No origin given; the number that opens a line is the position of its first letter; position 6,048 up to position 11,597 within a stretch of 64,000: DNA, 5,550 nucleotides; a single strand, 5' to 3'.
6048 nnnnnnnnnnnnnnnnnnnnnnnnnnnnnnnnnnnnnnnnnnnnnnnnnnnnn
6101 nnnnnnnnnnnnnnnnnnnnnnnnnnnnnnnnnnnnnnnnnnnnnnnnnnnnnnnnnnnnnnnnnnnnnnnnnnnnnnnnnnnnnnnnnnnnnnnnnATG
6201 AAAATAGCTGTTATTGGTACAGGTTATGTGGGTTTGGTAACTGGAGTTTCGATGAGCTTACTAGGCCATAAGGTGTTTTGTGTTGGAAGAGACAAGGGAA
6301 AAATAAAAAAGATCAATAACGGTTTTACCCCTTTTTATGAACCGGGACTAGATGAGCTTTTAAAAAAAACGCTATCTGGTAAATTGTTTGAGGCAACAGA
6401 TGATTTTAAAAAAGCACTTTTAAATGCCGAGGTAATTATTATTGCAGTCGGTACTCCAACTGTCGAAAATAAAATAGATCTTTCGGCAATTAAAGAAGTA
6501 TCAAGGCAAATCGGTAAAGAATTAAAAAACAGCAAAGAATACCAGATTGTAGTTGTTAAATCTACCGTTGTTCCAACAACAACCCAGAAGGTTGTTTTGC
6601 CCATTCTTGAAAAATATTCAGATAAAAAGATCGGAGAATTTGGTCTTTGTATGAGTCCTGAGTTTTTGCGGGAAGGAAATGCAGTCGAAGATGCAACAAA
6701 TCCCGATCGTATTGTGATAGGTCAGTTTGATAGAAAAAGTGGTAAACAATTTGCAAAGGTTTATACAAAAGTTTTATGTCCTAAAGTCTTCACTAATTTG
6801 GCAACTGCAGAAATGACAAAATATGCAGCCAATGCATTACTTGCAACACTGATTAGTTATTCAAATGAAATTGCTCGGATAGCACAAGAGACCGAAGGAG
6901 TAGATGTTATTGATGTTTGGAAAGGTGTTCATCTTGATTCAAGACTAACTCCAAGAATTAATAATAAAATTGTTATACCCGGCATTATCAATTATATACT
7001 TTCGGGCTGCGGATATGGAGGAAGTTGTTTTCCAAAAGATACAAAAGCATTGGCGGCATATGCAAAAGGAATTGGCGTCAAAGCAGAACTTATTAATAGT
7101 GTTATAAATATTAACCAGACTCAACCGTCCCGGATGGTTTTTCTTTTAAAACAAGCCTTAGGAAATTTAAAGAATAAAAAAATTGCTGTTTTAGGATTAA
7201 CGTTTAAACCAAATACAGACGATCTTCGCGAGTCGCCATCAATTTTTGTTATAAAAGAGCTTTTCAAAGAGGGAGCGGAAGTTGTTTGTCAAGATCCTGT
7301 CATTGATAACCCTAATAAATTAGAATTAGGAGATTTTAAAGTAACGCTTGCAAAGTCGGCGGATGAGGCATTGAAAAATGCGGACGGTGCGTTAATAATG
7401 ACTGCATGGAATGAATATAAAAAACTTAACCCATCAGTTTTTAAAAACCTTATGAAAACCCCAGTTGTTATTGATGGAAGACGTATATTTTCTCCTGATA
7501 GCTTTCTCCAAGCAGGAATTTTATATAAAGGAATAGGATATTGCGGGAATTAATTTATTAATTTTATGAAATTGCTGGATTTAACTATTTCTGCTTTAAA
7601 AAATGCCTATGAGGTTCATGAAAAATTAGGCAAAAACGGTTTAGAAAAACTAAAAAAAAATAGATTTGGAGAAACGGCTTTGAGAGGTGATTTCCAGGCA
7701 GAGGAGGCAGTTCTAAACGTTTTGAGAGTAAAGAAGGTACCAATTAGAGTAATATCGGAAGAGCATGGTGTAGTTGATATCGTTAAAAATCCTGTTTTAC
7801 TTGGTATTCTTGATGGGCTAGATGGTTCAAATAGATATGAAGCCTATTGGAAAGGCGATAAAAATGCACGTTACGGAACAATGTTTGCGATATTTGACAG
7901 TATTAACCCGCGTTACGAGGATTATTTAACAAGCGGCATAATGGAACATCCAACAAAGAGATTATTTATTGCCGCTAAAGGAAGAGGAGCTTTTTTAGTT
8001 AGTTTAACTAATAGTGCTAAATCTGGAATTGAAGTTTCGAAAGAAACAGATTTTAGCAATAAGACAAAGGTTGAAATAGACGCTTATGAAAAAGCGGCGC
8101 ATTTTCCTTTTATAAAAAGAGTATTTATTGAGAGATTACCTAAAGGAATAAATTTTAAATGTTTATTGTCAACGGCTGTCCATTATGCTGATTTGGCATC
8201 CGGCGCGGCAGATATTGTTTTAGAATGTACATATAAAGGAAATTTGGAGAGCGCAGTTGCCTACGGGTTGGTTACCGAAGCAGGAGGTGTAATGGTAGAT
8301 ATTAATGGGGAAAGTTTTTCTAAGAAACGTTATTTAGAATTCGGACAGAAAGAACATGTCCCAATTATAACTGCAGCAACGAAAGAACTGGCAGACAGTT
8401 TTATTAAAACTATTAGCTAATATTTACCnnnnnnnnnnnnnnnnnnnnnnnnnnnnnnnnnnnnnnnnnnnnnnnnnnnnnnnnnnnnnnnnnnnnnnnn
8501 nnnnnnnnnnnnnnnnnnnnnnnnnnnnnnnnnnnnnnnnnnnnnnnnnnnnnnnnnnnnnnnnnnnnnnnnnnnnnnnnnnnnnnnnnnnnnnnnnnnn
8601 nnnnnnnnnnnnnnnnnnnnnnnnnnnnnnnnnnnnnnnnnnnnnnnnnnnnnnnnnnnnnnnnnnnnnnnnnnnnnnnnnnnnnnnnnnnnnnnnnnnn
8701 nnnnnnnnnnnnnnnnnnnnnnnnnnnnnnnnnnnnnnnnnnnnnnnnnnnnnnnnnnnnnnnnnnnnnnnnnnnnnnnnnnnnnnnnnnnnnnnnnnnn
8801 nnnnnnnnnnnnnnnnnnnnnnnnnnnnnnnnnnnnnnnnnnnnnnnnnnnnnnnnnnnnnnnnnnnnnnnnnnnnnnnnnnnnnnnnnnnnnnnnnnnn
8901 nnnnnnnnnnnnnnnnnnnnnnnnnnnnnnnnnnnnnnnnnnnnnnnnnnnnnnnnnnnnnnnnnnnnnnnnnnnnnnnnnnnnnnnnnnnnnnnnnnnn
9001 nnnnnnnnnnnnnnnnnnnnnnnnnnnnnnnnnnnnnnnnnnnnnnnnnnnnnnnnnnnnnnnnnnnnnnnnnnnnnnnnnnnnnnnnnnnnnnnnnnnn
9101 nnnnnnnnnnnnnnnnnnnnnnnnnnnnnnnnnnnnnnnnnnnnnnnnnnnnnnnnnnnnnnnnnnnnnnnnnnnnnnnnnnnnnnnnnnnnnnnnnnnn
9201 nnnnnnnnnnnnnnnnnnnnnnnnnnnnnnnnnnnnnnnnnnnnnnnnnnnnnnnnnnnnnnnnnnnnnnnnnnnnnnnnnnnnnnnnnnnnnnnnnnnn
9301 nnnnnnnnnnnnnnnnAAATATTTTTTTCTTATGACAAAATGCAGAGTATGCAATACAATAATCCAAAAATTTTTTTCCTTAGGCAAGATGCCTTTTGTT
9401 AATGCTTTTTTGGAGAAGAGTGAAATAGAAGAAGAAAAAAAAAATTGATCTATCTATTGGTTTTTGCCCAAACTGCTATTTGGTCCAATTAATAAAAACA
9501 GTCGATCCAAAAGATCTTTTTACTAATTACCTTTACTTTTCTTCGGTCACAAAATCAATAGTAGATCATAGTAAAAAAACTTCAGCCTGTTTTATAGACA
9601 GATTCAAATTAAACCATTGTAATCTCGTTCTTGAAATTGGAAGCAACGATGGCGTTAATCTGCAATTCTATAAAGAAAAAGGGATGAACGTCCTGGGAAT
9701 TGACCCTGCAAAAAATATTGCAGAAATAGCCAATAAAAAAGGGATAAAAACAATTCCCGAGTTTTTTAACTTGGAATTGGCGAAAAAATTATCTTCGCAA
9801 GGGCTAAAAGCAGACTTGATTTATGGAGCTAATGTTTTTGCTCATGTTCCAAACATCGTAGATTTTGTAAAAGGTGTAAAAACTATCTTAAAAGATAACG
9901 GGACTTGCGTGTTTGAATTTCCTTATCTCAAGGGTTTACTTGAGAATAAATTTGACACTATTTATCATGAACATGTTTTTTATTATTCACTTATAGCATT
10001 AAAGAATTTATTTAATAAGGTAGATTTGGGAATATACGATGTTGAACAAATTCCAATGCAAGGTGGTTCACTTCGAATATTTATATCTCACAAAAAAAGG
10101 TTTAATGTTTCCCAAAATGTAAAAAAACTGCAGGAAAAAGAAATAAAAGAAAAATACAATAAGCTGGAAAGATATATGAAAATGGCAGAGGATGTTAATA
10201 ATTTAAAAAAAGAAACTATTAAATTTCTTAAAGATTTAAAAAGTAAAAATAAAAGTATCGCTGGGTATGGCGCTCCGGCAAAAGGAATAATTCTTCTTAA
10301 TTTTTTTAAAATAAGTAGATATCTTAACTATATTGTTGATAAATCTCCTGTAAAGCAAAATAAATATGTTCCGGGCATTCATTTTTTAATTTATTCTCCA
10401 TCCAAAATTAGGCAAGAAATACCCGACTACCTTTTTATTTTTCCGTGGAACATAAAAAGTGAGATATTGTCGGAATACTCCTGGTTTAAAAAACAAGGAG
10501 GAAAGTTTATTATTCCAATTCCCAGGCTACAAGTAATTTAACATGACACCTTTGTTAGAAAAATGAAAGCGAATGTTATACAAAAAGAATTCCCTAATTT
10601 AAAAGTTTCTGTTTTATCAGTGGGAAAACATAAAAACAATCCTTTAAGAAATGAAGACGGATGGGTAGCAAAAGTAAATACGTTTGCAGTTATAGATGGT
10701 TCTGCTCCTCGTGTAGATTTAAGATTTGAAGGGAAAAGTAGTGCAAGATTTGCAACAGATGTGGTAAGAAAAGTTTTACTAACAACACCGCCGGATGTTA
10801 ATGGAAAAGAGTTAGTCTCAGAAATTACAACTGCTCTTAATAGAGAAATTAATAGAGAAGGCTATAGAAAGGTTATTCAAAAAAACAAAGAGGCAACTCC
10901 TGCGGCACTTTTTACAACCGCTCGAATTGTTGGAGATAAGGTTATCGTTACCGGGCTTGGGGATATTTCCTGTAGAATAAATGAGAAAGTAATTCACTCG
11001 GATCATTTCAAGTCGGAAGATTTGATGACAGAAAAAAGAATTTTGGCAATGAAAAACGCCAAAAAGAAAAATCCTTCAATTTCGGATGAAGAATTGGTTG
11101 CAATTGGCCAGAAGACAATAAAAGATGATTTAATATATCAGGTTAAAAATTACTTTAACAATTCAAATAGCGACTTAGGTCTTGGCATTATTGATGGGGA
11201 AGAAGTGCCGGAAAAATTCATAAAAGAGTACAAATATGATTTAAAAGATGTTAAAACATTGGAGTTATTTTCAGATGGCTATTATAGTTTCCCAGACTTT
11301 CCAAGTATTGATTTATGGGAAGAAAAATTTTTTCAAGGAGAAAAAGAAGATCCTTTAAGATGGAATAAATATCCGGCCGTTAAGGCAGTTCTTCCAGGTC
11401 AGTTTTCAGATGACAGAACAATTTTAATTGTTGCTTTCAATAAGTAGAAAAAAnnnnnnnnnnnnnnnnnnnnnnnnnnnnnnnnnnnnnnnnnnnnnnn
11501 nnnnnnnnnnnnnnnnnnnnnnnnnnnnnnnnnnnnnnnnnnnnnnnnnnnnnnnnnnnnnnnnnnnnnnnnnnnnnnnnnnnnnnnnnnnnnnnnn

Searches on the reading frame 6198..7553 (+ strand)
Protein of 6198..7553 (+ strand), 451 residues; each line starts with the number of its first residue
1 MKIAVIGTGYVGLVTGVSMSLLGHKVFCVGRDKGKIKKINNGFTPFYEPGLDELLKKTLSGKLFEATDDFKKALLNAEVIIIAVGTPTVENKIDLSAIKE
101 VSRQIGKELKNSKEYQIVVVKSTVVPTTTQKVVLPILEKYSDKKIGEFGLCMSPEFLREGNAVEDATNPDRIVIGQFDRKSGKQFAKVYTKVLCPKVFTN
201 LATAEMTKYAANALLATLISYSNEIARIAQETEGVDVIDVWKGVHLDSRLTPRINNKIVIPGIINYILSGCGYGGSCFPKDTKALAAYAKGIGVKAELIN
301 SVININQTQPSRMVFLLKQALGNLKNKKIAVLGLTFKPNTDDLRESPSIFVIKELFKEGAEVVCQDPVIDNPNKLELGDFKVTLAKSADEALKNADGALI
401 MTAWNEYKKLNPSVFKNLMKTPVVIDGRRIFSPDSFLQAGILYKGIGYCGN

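Call 74: search_protein_families(library=pfam, proteins=[window:6198-7553:+], max_evalue=0.00001)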
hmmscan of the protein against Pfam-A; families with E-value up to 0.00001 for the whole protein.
window:6198-7553:+ (451 aa): 4 families
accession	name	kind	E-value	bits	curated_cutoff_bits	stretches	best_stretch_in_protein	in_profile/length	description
PF03721.20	UDPG_MGDP_dh_N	-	3.9e-58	196.6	27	1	1-183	1-182/187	UDP-glucose/GDP-mannose dehydrogenase family, NAD binding domain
PF03720.21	UDPG_MGDP_dh_C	-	1.5e-33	115.7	30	1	330-432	1-102/103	UDP-glucose/GDP-mannose dehydrogenase family, UDP binding domain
PF00984.24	UDPG_MGDP_dh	-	1.7e-26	92.6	25.4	1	203-307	2-93/94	UDP-glucose/GDP-mannose dehydrogenase family, central domain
PF03807.23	F420_oxidored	-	4e-06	27.8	21.6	0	2-91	1-74/94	NADP oxidoreductase coenzyme F420-dependent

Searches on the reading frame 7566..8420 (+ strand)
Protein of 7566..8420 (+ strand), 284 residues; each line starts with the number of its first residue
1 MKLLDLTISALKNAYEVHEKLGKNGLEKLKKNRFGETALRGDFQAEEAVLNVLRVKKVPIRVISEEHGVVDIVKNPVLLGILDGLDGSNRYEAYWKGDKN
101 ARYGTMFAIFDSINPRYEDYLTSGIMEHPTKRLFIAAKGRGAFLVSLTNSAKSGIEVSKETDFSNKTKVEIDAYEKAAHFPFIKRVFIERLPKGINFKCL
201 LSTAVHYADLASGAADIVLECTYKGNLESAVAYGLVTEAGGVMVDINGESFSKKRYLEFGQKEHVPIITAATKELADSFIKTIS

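Call 6: search_protein_families(library=pfam, proteins=[window:7566-8420:+], max_evalue=0.001)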
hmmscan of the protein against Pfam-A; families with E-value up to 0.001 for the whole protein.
window:7566-8420:+ (284 aa): 1 family
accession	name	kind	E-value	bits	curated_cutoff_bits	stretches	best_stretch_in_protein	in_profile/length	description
PF00459.30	Inositol_P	-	1.4e-12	48.2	27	1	25-258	27-242/271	Inositol monophosphatase family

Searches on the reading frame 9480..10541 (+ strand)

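Call 6: search_protein_families(library=pfam, proteins=[window:9480-10541:+], max_evalue=0.001)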
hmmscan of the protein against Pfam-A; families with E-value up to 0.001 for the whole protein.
window:9480-10541:+ (353 aa): 5 families
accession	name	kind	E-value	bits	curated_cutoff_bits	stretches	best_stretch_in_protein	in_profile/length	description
PF08484.17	Methyltransf_14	-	9e-49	165.8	23.5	1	192-348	1-160/160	C-methyltransferase C-terminal domain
PF13489.12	Methyltransf_23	-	4.2e-14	53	27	1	50-183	26-159/164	Methyltransferase domain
PF08242.18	Methyltransf_12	-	7.6e-11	43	30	1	51-142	1-97/98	Methyltransferase domain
PF08241.18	Methyltransf_11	-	3e-09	37.8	21.2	1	51-145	1-95/95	Methyltransferase domain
PF13649.12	Methyltransf_25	-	2.4e-06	28.6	27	1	50-141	1-97/97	Methyltransferase domain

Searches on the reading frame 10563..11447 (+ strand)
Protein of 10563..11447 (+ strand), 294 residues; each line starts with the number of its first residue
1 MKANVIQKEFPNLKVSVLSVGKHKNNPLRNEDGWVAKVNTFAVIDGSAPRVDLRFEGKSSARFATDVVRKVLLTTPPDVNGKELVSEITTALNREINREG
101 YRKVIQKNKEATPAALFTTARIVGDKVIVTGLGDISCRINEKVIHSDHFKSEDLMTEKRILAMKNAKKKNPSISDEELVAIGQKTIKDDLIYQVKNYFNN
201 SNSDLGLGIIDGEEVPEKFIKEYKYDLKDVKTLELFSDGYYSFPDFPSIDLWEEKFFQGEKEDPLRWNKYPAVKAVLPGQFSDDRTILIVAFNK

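Call 6: search_protein_families(library=pfam, proteins=[window:10563-11447:+], max_evalue=0.001)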
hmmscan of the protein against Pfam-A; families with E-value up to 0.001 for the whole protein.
window:10563-11447:+ (294 aa): 0 families

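Call 86: search_solved_structures(query=window:10563-11447:+, max_evalue=1)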
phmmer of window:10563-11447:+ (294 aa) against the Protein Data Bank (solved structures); distinct sequences matched with E-value up to 1: 2.
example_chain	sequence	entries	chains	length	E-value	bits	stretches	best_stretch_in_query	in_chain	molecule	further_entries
9ngy_AP1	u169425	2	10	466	0.57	12.7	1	51-127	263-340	IcmX (IcmY)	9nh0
5b5x_A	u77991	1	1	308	0.81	12.2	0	152-214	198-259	limiting CO2-inducible protein LCIC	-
